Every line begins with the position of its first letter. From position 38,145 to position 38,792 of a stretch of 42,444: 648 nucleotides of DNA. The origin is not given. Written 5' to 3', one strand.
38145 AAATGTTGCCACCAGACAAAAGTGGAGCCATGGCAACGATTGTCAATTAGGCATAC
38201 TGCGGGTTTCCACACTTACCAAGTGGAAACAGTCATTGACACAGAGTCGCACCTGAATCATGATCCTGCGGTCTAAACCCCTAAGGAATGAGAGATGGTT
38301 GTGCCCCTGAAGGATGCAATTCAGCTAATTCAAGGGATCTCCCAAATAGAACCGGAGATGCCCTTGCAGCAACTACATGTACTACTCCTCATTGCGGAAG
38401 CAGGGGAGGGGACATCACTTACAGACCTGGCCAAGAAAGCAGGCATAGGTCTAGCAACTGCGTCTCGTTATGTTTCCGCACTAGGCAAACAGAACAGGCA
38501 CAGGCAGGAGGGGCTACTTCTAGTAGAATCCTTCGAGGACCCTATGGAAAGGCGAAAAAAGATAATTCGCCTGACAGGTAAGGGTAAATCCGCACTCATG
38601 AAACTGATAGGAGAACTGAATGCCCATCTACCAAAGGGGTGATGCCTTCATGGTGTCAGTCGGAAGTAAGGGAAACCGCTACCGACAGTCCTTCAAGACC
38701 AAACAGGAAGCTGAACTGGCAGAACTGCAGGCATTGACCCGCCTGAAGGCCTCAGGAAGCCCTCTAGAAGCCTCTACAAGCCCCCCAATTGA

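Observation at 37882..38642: Divergent switch-like region: lone minus-strand gene, palindromic operator, MarR-like regulator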

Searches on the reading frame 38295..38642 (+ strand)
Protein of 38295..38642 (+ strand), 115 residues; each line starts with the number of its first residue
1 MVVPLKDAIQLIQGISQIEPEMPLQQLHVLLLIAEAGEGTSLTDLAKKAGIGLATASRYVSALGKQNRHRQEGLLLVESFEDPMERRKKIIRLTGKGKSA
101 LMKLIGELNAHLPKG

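Call 7: search_protein_families(library=pfam, proteins=[window:38295-38642:+], max_evalue=0.1)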
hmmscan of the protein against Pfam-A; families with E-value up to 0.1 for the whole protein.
window:38295-38642:+ (115 aa): 6 families
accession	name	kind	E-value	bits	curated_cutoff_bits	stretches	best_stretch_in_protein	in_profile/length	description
PF09339.16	HTH_IclR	-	2.3e-07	30.9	22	1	27-63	6-42/52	IclR helix-turn-helix domain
PF12802.13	MarR_2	-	0.00014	22.4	27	1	22-63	3-44/61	MarR family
PF01047.28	MarR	-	0.00014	22.1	24.6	1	24-66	3-44/59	MarR family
PF13412.12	HTH_24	-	0.0038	17.2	21.9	1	26-65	5-43/48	Winged helix-turn-helix DNA-binding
PF00356.27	LacI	-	0.0097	16.1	27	1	42-61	2-21/46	Bacterial regulatory proteins, lacI family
PF01381.28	HTH_3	-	0.02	15.4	23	1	39-61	9-31/55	Helix-turn-helix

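Call 12: search_protein_families(library=phrogs, proteins=[window:38295-38642:+], max_evalue=0.01)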
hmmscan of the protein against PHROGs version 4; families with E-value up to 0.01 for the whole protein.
window:38295-38642:+ (115 aa): 1 family
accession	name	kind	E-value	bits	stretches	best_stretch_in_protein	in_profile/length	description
phrog_9665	-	transcription regulation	4.2e-21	76.1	1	9-108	17-115/118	transcriptional regulator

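Call 16: search_dna_similar(query=window:38295-38642:+, collection=phages, mode=protein, max_rows=60, max_evalue=0.001)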
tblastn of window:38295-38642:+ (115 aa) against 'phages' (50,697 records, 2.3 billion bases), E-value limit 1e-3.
Records with a match: 43; places in all: 43; records where one place covers at least 80% of the query: 16.
Best place of each record, by identity: <60% 43.
By first word of the organism name: Pelagibacter 22; uncultured 7; Synechococcus 3; Rhizobium 3; Ralstonia 2; Prochlorococcus 2; Limnohabitans 1; Bacteriophage 1; Pseudomonas 1; Tiamatvirus 1.
By host as written in the record: - 11; Candidatus Pelagibacter sp. HTCC7211 7; Candidatus Pelagibacter sp H2P3alpha 6; Candidatus Pelagibacter ubique HTCC1062 5; Candidatus Pelagibacter sp. FZCC0015 2; Candidatus Pelagibacter sp.FZCC0233 2; Ralstonia pseudosolanacearum (NCPPB 4694) 2; Rhizobium etli Brasil5 2; and 5 more.
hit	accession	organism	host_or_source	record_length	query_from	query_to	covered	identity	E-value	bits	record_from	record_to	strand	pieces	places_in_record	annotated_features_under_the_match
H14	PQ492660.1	Limnohabitans phage YIMV22061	Limnohabitans sp. YIMB22184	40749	13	105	81%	43.0%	1e-12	68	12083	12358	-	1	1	hypothetical protein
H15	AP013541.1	uncultured phage_MedDCM-OCT-S42-C7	metagenomic fosmid library constructed ...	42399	7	98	80%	40.2%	4e-14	72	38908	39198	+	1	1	MarR family transcriptional regulator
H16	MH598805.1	Pelagibacter phage HTVC109P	Candidatus Pelagibacter sp. HTCC7211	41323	9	98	78%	38.0%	3e-16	79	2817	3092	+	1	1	MarR family transcriptional regulator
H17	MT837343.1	Bacteriophage sp.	human fecal samples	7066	5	105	88%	33.7%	2e-5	48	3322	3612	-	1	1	record has no annotation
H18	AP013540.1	uncultured phage_MedDCM-OCT-S28-C10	metagenomic fosmid library constructed ...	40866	6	108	90%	32.7%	2e-9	59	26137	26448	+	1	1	transcription regulator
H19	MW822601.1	Synechococcus phage S-SRP02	Synechococcus sp. SR-C1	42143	12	104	81%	36.2%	7e-8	54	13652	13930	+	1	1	MarR family transcriptional regulator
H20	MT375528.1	Pelagibacter phage Jormungand EXVC012P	Candidatus Pelagibacter sp H2P3alpha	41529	9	98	78%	37.0%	9e-14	71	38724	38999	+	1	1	MarR family transcriptional regulator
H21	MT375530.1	Pelagibacter phage Ran EXVC014P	Candidatus Pelagibacter sp H2P3alpha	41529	9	98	78%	37.0%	9e-14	71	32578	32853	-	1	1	MarR family transcriptional regulator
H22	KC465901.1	Pelagibacter phage HTVC019P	Candidatus Pelagibacter ubique HTCC1062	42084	9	98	78%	37.0%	2e-13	71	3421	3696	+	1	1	MarR family transcriptional regulator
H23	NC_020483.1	Pelagibacter phage HTVC019P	Candidatus Pelagibacter ubique HTCC1062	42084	9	98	78%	37.0%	2e-13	71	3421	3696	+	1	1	transcriptional regulator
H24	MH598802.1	Pelagibacter phage HTVC201P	Candidatus Pelagibacter sp. FZCC0015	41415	9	105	84%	33.3%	2e-13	70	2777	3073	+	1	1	MarR family transcriptional regulator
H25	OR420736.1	Pelagibacter phage HTVC304P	Candidatus Pelagibacter sp.FZCC0233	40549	9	105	84%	33.3%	3e-13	70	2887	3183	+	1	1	MarR family transcriptional regulator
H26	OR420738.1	Pelagibacter phage HTVC131P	Candidatus Pelagibacter sp. HTCC7211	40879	9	105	84%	33.3%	3e-13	70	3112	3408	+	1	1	MarR family transcriptional regulator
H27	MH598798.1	Pelagibacter phage HTVC022P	Candidatus Pelagibacter ubique HTCC1062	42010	9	105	84%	33.3%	3e-13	70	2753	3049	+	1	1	MarR family transcriptional regulator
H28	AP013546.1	uncultured phage_MedDCM-OCT-S37-C6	metagenomic fosmid library constructed ...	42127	22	114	81%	34.4%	9e-8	54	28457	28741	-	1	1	Transcriptional regulators (MarR) | integrase family protein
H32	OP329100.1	Pseudomonas phage LUZ100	Pseudomonas aeruginosa PaLo41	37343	39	107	60%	44.4%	7e-10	60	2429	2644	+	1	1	transcriptional regulator | terminator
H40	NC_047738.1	Rhizobium phage RHEph01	Rhizobium etli Brasil5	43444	22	98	67%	38.5%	6e-4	43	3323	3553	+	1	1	transcriptional regulator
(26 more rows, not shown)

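Call 60: find_homologous_proteins(query=window:38295-38642:+, max_evalue=0.00001)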
Query window:38295-38642:+ (115 aa): 216 proteins with E <= 0.00001 among 223 candidates; the best 120 are listed.
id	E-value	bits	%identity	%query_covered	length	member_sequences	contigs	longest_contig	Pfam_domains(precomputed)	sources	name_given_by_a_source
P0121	7.3e-58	211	92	98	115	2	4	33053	PF09339.17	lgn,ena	-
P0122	4.7e-57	209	91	98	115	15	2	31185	PF09339.17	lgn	-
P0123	1.8e-56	207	90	99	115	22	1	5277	PF09339.17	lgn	-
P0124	8.6e-56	205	89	99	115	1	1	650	PF09339.17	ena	-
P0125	1.2e-55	204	89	99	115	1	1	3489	PF09339.17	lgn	-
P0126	5.9e-55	202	88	99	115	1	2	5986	PF09339.17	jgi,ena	jgi:DNA-binding MarR family transcriptional regulator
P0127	3.2e-54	199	86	99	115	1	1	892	PF09339.17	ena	-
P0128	1.1e-53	198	86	99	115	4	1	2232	PF09339.17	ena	-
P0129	1.0e-50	188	83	97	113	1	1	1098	PF09339.17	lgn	-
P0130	1.8e-50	187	84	97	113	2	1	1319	PF09339.17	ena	-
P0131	1.3e-47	178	79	98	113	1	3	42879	PF09339.17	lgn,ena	-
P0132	3.1e-47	177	75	98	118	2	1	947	PF09339.17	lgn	-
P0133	4.4e-47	177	75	97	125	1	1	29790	PF09339.17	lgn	-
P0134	4.5e-47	177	76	98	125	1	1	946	PF09339.17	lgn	-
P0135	1.0e-46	175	74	98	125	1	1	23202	PF09339.17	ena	-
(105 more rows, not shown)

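Call 61: search_solved_structures(query=window:38295-38642:+, max_evalue=1, show_alignments=2)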
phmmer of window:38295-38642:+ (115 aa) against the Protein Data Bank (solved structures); distinct sequences matched with E-value up to 1: 10.
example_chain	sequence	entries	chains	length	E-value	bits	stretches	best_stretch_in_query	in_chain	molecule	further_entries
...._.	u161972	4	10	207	0.08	16.6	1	25-105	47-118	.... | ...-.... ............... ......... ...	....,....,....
4xrf_A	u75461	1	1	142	0.25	15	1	75-114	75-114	Transcriptional regulator, MarR family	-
6pcp_A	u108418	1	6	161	0.28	14.9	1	18-104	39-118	MarR family transcriptional regulator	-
6pco_A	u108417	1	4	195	0.44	14.2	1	18-104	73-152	MarR-family transcriptional regulator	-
4fht_A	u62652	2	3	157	0.63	13.7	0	26-99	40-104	PcaV transcriptional regulator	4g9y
1u2w_A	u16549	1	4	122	0.65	13.7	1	13-96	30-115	Cadmium efflux system accessory protein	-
5jlu_A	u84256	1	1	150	0.69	13.6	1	8-67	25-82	Adhesin competence repressor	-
6c28_A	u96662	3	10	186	0.71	13.6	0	26-103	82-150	Transcriptional regulator, MarR family | CouR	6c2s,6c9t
5jls_A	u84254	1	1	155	0.74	13.5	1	8-67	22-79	Adhesin competence repressor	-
4fx0_A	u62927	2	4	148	0.9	13.2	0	33-105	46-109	PROBABLE TRANSCRIPTIONAL REPRESSOR PROTEIN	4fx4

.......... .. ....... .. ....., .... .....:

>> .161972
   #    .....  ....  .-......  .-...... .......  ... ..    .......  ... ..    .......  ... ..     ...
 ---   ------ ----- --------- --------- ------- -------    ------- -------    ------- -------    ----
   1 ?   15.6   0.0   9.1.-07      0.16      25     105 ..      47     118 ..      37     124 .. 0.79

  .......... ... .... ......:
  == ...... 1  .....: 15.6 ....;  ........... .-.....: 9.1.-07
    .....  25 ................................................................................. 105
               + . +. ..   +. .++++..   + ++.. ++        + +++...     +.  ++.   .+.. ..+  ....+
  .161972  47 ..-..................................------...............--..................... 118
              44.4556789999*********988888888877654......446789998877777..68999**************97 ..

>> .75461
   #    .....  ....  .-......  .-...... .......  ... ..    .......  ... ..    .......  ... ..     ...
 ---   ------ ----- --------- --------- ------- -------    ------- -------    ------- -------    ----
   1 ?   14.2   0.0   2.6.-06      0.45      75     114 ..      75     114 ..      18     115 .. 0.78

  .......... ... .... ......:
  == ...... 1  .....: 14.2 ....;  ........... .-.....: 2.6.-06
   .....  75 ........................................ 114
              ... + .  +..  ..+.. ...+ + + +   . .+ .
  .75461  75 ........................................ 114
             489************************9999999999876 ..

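Call 73: predict_structure(alignment_id=A4)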
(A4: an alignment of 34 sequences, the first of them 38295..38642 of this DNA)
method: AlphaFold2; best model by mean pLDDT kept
length: 115 residues; sequences in the alignment: 34
mean_pLDDT: 81.0   pTM: 0.75
mean pLDDT of the five models: 81.0, 80.8, 80.5, 79.3, 77.7
residues with pLDDT >= 90: 41; 70-90: 51; 50-70: 12; < 50: 11
segments of 3 or more residues with pLDDT < 50: 66-70, 113-115
pLDDT, mean of each block of 10 residues (from residue 1): 83 86 92 91 95 93 64 78 73 89 64 46
secondary structure, 60 per line:
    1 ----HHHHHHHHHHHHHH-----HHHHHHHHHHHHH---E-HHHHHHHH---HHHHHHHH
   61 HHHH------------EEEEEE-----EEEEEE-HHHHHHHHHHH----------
elements in order: H5-18 H24-36 H42-49 H53-64 E77-82 E88-93 H95-105

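Call 76: fold_search(model_id=the predicted structure, library=pdb)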
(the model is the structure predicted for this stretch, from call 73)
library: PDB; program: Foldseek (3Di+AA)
matches with E <= 10: 1361; with E <= 0.001: 45
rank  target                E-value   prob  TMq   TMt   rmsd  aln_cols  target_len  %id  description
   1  2nyx_B                6.7e-05  1.00  0.66  0.53   2.3       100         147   20  Crystal structure of RV1404 from Mycobacterium tuberculosis (released 2006-12-05)
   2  6pcp_C                8.5e-05  1.00  0.54  0.46   5.3       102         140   22  Mechanism for regulation of DNA binding of Bordetella bronchiseptica BpsR by 6-hydroxynicotinic acid (released 2019-11-06)
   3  3bpx_B                9.0e-05  1.00  0.57  0.48   6.7       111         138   22  Crystal Structure of MarR (released 2008-05-20)
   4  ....                  1.5e-04  1.00  0.57  0.39  10.5       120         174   22  The structure of delta-ScoC, a global regulator protein from Geobacillus kaustophilus T-1 (released 2025-06-04)
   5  3voe_B                1.7e-04  1.00  0.60  0.52   5.3       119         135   20  Crystal Structure of wild type MarR (apo form) from E.coli (released 2013-03-06)
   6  3vod_B                1.7e-04  1.00  0.59  0.51   5.5       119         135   20  Crystal Structure of mutant MarR C80S from E.coli (released 2013-03-06)
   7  2nyx_A                2.1e-04  1.00  0.66  0.53   2.8        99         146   20  Crystal structure of RV1404 from Mycobacterium tuberculosis (released 2006-12-05)
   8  6pcp_A                2.3e-04  1.00  0.53  0.45   5.3       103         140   24  Mechanism for regulation of DNA binding of Bordetella bronchiseptica BpsR by 6-hydroxynicotinic acid (released 2019-11-06)
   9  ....                  2.3e-04  1.00  0.53  0.36  10.9       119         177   23  The structure of ScoC, a global regulator protein from Geobacillus kaustophilus (released 2025-05-21)
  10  4lll_M                2.4e-04  1.00  0.58  0.54   3.7       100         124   23  Crystal structure of S. aureus MepR-DNA complex (released 2014-05-14)
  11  9u7b_A                2.4e-04  1.00  0.60  0.48   7.3       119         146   20  Crystal structure of Rv0042c (released 2026-03-25)
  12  4zzl_A                2.4e-04  1.00  0.58  0.47   4.9       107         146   24  MexR R21W derepressor mutant causing multidrug resistance in P. aeruginosa by mexAB-oprM efflux pump expression (released 2016-07-27)
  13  6pco_C                2.4e-04  1.00  0.53  0.47   5.5       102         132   22  Mechanism for regulation of DNA binding of Bordetella bronchiseptica BpsR by 6-hydroxynicotinic acid (released 2019-11-06)
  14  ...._A                2.4e-04  1.00  0.54  0.37  10.6       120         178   22  The structure of G.kaustophilus T-1 ScoC-17bp dsDNA complex (released 2025-06-04)
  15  4fht_A                2.7e-04  1.00  0.56  0.46   7.9       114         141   24  Crystal Structure of the PcaV transcriptional regulator from Streptomyces coelicolor in complex with its natural ligan (released 2013-04-24)
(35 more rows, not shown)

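Call 77: get_annotated_region(hit=H14, flank=2500)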
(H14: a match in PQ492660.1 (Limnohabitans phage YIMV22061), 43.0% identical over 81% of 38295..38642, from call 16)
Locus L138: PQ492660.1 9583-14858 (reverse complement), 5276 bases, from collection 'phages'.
description: Limnohabitans phage YIMV22061, complete genome.
organism: Limnohabitans phage YIMV22061 (NCBI taxid 3390366)
taxonomy: Viruses; Duplodnaviria; Heunggongvirae; Uroviricota; Caudoviricetes; Autographiviridae
host: Limnohabitans sp. YIMB22184; source: freshwater; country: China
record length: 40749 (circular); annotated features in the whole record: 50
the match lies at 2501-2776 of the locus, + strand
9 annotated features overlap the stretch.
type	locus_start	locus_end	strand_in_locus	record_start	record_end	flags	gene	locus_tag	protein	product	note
CDS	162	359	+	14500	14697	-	-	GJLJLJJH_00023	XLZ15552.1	hypothetical protein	-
CDS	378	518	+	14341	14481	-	-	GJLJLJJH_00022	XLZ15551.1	hypothetical protein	-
CDS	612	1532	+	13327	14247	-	-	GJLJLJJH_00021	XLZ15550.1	hypothetical protein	-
CDS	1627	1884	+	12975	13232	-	-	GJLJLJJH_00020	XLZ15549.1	hypothetical protein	-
CDS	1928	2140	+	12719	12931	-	-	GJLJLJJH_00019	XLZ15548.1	hypothetical protein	-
CDS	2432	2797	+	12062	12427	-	-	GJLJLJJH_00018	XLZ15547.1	hypothetical protein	-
CDS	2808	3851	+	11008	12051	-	-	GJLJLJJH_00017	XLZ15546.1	hypothetical protein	-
tRNA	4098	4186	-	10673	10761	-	-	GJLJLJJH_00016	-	tRNA-Leu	-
CDS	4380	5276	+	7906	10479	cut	-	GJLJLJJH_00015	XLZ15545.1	RNA polymerase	1; T7 RNA polymerase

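Call 78: get_annotated_region(hit=H32, flank=2500)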
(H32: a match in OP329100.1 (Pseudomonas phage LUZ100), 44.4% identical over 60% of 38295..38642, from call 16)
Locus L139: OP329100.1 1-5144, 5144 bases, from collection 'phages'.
description: Pseudomonas phage LUZ100, complete genome.
organism: Pseudomonas phage LUZ100 (NCBI taxid 2973522)
taxonomy: Viruses; Duplodnaviria; Heunggongvirae; Uroviricota; Caudoviricetes; Autographiviridae
host: Pseudomonas aeruginosa PaLo41; source: Sewage water; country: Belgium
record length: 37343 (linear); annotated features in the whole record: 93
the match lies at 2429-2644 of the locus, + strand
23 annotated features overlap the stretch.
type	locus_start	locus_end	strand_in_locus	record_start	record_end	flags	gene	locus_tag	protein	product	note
repeat_region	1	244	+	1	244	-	-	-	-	-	label: left direct terminal repeat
misc_feature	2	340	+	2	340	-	-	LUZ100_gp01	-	-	similar to hypothetical protein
regulatory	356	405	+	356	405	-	-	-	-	promoter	label: host-specific promoter P1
CDS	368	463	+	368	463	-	-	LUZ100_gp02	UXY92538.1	hypothetical protein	-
regulatory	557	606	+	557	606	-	-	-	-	promoter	label: host-specific promoter P2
CDS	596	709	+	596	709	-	-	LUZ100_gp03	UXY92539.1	hypothetical protein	-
regulatory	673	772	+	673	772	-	-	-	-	terminator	label: terminator T1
CDS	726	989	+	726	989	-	-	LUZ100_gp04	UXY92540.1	hypothetical protein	-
CDS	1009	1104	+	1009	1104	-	-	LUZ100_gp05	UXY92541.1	hypothetical protein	-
CDS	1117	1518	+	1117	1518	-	-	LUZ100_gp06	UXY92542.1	hypothetical protein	-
regulatory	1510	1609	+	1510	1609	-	-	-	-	terminator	label: terminator T2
CDS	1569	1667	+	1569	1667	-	-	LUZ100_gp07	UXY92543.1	hypothetical protein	-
CDS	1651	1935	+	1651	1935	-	-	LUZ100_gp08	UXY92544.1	hypothetical protein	-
CDS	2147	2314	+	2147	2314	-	-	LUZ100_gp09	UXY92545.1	hypothetical protein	-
regulatory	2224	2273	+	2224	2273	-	-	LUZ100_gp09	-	promoter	label: Host-specific promoter P3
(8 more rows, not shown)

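Call 79: get_annotated_region(hit=H40, flank=3000)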
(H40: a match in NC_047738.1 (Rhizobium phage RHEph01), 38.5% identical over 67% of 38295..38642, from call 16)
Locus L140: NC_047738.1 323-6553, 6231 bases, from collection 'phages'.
description: Rhizobium phage RHEph01, complete genome.
organism: Rhizobium phage RHEph01 (NCBI taxid 1220601)
taxonomy: Viruses; Duplodnaviria; Heunggongvirae; Uroviricota; Caudoviricetes; Autographiviridae; Paadamvirus; Paadamvirus RHEph01
host: Rhizobium etli Brasil5; source: -; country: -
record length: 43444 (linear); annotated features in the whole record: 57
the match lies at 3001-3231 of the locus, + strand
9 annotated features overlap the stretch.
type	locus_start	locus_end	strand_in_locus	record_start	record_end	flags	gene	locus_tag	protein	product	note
CDS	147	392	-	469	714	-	-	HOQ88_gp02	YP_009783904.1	hypothetical protein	-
CDS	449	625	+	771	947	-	-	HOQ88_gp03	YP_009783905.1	hypothetical protein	-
CDS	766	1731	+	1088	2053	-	-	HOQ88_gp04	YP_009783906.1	hypothetical protein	-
CDS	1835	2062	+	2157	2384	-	-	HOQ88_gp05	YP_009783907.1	hypothetical protein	-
CDS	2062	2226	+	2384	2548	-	-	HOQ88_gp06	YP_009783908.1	DUF2188 domain-containing protein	-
CDS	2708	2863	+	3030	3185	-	-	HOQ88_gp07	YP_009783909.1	hypothetical protein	-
CDS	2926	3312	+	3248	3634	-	-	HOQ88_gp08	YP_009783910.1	transcriptional regulator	-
CDS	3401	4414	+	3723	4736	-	-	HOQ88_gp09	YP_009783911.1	integrase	integrase, catalytic core, phage, POG0026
CDS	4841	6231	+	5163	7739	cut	-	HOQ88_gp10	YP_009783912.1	putative DNA-dependent RNA polymerase protein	POG0127; POG0126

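Call 93: search_protein_families(library=padloc, proteins=[window:38295-38642:+], max_evalue=0.01)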
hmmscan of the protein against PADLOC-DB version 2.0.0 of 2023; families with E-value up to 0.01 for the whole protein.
window:38295-38642:+ (115 aa): 4 families
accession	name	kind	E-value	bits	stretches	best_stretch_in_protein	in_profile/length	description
PDLC01860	CARF3--CARF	-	8.5e-05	20.7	1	16-66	135-184/210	-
PDLC04133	mad1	-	0.0016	16.7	1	40-62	6-28/60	mads_1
PDLC01434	CasR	-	0.0029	15.5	1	16-66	124-168/191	"CAS-I,CAS-II,CAS-III,CAS-IV,CAS-V,CAS-VI; associated_signaling"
PDLC01268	CasR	-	0.0075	14.3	0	24-66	124-164/179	"CAS-I,CAS-II,CAS-III,CAS-IV,CAS-V,CAS-VI; associated_signaling"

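Call 94: search_protein_families(library=ncbifam, proteins=[window:38295-38642:+], max_evalue=0.01)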
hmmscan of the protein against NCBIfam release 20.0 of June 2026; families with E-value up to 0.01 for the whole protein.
window:38295-38642:+ (115 aa): 5 families
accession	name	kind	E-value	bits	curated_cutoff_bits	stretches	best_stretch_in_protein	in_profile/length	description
NF053814.1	teico_TcaR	equivalog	0.00047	20.3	170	1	19-99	33-106/151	MarR family transcriptional regulator TcaR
NF008601.2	PRK11569.1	equivalog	0.0009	18.5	380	1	27-75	33-81/276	glyoxylate bypass operon transcriptional repressor IclR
NF041230.1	BagL_FevM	exception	0.0027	17.7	230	1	20-105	36-112/145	MarR family transcriptional regulator BagL/FevM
NF010349.0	PRK13777.1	equivalog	0.0046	16.3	153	1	28-109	49-122/190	HTH-type transcriptional regulator Hpr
TIGR01884.1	cas_HTH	subfamily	0.0079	15.6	60.2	0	22-66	138-183/202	CRISPR-associated CARF protein Csa3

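Call 107: find_related_loci(query=A4, collection=viral_contigs, flank=2500)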
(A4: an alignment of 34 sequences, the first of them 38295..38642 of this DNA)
Query A4 (115 aa) in viral_contigs; peptide patterns used: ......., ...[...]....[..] (x = any residue, [..] = any of these).
74 stretches matched a pattern; 24 encode a relative of the query (tblastn E <= 1e-3); 24 distinct loci.
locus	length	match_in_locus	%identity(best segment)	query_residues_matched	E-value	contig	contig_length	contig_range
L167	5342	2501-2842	90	1-114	1e-64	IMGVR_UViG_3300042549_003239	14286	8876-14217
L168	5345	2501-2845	71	1-115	2e-54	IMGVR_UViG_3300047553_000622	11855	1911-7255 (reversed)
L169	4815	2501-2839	73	3-115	7e-54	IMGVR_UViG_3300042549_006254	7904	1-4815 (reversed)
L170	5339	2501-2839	69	3-115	5e-52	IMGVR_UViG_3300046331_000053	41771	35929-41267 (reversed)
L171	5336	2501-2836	71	3-114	5e-49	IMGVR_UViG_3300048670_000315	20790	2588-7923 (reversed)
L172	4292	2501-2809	70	5-107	4e-45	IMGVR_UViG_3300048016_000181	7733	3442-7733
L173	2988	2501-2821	65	6-112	7e-44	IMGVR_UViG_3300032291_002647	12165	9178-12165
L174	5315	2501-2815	66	3-107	1e-43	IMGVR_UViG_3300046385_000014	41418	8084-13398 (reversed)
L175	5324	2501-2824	62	5-112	7e-44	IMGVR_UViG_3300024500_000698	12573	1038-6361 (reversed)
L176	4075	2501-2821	65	6-112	7e-44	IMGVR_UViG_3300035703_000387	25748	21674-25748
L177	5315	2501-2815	66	3-107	2e-43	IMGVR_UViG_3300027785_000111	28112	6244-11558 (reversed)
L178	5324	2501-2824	63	5-112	3e-43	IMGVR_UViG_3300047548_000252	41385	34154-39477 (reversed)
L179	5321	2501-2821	65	6-112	4e-43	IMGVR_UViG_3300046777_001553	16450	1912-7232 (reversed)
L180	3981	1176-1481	65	6-107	7e-42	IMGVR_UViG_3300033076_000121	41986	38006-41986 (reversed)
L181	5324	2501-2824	62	2-109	6e-42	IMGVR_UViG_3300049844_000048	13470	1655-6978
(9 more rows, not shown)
